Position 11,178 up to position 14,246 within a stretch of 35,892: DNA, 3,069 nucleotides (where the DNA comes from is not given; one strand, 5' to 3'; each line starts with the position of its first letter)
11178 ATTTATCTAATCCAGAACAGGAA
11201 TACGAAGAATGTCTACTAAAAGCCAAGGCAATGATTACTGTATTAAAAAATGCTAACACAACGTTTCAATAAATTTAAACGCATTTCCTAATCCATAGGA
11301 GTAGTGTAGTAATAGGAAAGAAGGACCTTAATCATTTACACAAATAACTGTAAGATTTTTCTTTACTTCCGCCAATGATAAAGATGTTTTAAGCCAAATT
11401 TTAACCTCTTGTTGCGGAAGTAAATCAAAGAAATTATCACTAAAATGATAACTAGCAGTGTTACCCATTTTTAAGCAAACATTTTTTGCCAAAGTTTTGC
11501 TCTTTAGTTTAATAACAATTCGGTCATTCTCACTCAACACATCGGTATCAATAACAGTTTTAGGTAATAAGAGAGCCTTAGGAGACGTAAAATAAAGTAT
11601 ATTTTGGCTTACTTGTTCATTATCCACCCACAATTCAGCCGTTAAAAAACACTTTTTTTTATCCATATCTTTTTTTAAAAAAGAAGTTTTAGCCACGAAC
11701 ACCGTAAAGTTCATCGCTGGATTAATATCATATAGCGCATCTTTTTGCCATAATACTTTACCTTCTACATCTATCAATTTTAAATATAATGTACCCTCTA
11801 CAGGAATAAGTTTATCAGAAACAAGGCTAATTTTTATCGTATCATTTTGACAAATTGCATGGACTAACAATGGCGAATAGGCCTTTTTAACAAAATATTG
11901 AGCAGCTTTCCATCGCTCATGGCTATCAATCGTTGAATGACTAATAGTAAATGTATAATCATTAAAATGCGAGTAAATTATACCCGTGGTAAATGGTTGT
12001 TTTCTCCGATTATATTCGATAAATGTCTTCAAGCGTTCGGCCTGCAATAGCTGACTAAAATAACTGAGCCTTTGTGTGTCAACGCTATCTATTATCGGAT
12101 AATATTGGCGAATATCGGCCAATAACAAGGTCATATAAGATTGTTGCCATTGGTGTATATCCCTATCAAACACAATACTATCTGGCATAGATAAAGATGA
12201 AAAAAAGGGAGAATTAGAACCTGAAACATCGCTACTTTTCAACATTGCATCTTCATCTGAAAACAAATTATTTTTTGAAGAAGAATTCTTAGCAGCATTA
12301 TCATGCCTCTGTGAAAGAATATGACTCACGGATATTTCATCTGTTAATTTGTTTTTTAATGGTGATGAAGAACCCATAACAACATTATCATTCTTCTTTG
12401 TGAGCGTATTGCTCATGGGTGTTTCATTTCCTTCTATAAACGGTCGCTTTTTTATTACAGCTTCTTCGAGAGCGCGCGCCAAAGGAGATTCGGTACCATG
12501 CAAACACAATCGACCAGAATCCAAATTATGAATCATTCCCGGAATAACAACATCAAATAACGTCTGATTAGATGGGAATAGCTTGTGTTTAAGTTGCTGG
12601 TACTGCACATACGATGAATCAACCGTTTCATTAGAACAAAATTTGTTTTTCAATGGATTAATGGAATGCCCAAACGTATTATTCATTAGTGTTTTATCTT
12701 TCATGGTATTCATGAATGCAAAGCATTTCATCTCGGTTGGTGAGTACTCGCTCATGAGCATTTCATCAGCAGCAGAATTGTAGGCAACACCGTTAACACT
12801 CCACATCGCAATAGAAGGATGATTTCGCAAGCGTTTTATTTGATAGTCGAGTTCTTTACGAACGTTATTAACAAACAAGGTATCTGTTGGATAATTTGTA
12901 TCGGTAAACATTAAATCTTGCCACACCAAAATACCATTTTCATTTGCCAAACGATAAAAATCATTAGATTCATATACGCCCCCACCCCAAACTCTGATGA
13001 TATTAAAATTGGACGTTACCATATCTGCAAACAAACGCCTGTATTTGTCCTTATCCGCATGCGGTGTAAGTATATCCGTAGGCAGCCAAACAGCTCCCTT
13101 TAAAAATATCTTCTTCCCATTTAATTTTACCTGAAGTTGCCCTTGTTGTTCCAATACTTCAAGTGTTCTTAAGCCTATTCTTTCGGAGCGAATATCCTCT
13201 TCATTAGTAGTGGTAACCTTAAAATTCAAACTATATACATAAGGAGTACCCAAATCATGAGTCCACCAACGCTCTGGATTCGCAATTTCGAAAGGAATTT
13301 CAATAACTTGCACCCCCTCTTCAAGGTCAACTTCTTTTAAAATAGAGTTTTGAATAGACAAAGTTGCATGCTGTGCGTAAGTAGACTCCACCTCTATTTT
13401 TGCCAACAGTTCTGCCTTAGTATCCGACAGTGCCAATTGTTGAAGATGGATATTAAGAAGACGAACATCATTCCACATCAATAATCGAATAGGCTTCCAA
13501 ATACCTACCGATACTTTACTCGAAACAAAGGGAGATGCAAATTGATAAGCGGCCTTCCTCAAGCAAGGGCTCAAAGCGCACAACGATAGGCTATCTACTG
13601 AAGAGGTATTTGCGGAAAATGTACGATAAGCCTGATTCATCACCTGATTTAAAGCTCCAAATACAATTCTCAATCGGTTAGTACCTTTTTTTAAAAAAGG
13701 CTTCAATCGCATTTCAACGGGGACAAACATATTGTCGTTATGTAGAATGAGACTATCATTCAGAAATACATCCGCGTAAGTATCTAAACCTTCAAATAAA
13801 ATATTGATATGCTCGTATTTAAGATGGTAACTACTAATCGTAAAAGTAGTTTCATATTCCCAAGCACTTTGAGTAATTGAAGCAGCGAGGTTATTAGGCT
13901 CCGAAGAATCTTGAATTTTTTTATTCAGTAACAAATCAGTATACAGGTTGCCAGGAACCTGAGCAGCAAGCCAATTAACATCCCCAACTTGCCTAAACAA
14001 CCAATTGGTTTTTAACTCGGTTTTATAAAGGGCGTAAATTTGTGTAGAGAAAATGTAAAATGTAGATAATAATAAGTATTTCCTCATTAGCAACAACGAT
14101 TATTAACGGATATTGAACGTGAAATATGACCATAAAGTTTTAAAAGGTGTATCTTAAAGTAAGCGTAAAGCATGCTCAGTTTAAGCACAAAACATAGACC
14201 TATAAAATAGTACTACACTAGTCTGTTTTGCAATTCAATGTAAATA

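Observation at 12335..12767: Two dispersed MITE-like repeats are inserted in frame inside a 2.76-kb GH2 coding sequence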

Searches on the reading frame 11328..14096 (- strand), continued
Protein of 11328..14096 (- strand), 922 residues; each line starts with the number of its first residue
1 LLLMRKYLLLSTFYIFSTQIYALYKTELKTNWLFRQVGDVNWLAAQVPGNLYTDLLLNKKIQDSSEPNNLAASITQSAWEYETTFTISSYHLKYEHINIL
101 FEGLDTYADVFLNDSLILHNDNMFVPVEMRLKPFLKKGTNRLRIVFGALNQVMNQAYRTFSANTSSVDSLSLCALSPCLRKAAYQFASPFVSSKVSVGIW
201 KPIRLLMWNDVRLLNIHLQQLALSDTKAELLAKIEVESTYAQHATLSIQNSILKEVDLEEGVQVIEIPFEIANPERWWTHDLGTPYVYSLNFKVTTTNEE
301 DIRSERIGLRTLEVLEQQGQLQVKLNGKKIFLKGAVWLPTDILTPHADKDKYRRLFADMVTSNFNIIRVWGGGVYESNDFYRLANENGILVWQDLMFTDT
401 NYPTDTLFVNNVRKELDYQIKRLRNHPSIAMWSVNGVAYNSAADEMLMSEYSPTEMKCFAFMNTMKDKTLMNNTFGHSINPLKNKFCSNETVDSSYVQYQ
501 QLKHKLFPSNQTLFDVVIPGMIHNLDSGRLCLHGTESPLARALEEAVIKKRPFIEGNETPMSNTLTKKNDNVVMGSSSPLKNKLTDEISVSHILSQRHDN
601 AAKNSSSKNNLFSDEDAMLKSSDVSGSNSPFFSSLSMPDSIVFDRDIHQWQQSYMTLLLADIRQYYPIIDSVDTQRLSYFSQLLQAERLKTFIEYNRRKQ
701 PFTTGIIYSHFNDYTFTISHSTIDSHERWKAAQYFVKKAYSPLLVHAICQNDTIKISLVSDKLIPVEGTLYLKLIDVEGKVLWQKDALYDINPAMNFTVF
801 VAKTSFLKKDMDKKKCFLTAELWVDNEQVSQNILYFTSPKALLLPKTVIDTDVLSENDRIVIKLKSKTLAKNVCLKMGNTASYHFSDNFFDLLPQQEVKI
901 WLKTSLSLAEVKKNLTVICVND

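Call 66: predict_structure(alignment_id=A3)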
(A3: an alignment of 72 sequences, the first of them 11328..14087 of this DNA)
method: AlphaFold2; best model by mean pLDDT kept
length: 919 residues; sequences in the alignment: 72
mean_pLDDT: 73.8   pTM: 0.77
mean pLDDT of the five models: 73.8, 72.9, 72.6, 71.7, 71.0
residues with pLDDT >= 90: 338; 70-90: 241; 50-70: 147; < 50: 193
segments of 3 or more residues with pLDDT < 50: 63-69, 152-176, 183-190, 431-435, 441-448, 464-477, 532-648
pLDDT, mean of each block of 10 residues (from residue 1): 61 62 93 92 85 80 47 81 93 92 88 88 90 96 67 45 36 47 48 76 94 94 96 95 89 96 96 93 95 92 92 73 89 72 69 91 80 81 91 58 74 85 70 48 48 58 47 45 55 64 71 82 73 43 37 28 29 33 41 41 37 36 32 30 41 71 70 77 85 74 75 65 81 92 93 93 96 95 95 91 88 96 95 90 92 92 94 76 90 94 91 86
secondary structure, 60 per line:
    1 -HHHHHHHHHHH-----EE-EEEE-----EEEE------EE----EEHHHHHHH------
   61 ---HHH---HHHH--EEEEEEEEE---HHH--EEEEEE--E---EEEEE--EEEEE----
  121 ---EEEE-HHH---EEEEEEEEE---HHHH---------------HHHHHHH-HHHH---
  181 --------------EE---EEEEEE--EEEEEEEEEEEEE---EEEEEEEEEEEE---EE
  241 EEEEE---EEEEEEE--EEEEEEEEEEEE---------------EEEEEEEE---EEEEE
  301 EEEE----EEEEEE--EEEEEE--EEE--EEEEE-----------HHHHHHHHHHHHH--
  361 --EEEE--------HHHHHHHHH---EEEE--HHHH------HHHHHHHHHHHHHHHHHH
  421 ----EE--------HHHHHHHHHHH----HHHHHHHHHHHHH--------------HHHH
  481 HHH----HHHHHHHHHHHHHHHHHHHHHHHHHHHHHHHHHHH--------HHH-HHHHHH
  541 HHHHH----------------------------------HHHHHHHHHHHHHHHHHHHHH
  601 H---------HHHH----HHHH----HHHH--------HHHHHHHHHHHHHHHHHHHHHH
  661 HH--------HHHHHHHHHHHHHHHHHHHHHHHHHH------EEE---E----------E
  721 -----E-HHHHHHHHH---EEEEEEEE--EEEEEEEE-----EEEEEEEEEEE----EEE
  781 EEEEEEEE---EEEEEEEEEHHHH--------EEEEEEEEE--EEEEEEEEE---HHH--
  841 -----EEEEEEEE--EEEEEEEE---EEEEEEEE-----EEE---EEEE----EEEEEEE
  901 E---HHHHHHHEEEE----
elements in order (helices of 4 or more, strands of 3 or more residues): H2-12 E21-24 E30-33 H48-54 H70-73 E76-84 E93-98 E105-109 E112-116 E124-127 E135-143 H147-150 H166-172 H174-177 E200-205 E208-220 E224-235 E239-245 E249-255 E258-269 E285-292 E296-304 E309-314 E317-322 E325-327 E330-334 H346-358 E363-366 H375-383 E387-390 H393-396 H403-420 H435-445 H450-462 H477-483 H488-522 H535-545 H580-601 H611-614 H619-622 H627-630 H639-662 H671-696 E703-705 H728-736 E740-747 E750-757 E763-773 E778-788 E792-800 H801-804 E813-821 E824-832 E846-853 E856-863 E867-874 E880-882 E886-889 E894-901 H905-911 E912-915
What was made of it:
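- The insert region has pLDDT below 50, so a surface-loop placement cannot be claimed (call 66). Half of the barrel is not modelled (call 66). The N- and C-terminal domains are modelled with pLDDT of 80-96 (call 66).
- Tried and rejected: It could not place the inserts on a surface, because the whole 431-648 region is of low confidence (call 66).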

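Call 67: find_encoding_contigs(protein=window:11328-14096:-, flank=2000, max_places=6)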
Protein window:11328-14096:- (922 aa): no gene with exactly this product is on record in the collection.

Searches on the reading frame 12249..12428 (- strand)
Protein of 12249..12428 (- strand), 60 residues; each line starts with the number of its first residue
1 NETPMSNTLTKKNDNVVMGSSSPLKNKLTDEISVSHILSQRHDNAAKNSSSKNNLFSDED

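Call 76: search_protein_representatives(protein=window:12249-12428:-)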
Query: 60 residues. Proteins with E-value up to 0.001 (for the whole library): 1; up to 1e-10: 0; up to 1e-30: 0. The best 1 are listed.
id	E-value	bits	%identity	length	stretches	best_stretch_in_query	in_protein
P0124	6.4e-04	35.9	92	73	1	2-25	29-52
